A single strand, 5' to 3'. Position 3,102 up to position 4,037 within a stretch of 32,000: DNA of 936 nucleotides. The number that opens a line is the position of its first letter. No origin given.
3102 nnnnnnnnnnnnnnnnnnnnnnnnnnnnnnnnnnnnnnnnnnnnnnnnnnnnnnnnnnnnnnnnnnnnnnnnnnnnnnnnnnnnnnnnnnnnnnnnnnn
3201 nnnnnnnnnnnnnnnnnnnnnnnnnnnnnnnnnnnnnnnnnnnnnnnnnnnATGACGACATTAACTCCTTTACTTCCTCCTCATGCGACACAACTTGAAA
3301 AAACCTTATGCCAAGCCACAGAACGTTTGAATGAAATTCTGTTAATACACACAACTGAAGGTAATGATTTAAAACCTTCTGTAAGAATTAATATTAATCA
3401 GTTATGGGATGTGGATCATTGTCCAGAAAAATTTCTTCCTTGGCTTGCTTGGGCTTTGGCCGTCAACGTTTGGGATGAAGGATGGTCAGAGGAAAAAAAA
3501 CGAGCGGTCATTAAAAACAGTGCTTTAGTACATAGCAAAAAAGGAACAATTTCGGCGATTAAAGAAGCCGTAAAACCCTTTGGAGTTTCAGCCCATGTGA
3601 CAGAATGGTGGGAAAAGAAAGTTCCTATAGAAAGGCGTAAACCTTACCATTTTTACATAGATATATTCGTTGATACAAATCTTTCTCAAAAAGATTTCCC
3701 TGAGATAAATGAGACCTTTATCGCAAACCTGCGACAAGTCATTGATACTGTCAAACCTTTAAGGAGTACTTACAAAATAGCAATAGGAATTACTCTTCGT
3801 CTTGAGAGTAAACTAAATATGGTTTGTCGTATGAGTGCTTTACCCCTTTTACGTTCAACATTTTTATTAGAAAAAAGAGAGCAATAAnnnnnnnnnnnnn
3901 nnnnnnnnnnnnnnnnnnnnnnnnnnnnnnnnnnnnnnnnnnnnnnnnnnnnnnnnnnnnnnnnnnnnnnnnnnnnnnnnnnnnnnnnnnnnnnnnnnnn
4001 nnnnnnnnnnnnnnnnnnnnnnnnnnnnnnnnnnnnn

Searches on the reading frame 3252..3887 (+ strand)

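Call 5: search_protein_families(library=pfam, proteins=[window:3252-3887:+], max_evalue=0.01)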
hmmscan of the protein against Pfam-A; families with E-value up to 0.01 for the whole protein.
window:3252-3887:+ (211 aa): 1 family
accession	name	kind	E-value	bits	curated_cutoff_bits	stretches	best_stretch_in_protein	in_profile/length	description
PF09684.15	Tail_P2_I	-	3.1e-39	134.5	20.6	1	8-171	1-139/139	Phage tail protein (Tail_P2_I)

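Call 6: search_protein_families(library=phrogs, proteins=[window:3252-3887:+], max_evalue=0.01)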
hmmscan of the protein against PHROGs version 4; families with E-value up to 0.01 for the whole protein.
window:3252-3887:+ (211 aa): 6 families
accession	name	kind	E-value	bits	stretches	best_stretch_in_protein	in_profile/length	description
phrog_48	-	tail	2.7e-53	182.7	1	1-176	10-160/478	tail protein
phrog_5726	-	tail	2.7e-33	116.8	1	44-194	32-178/249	tail protein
phrog_29945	-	unknown function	3.7e-19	70.2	1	44-183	120-255/369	-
phrog_34934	-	tail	2.9e-17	63.7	1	31-105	22-94/413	tail protein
phrog_14404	-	tail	2.5e-16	60.8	1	41-165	36-157/363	baseplate protein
phrog_9915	-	unknown function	9e-16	57.3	1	38-150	831-934/1813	-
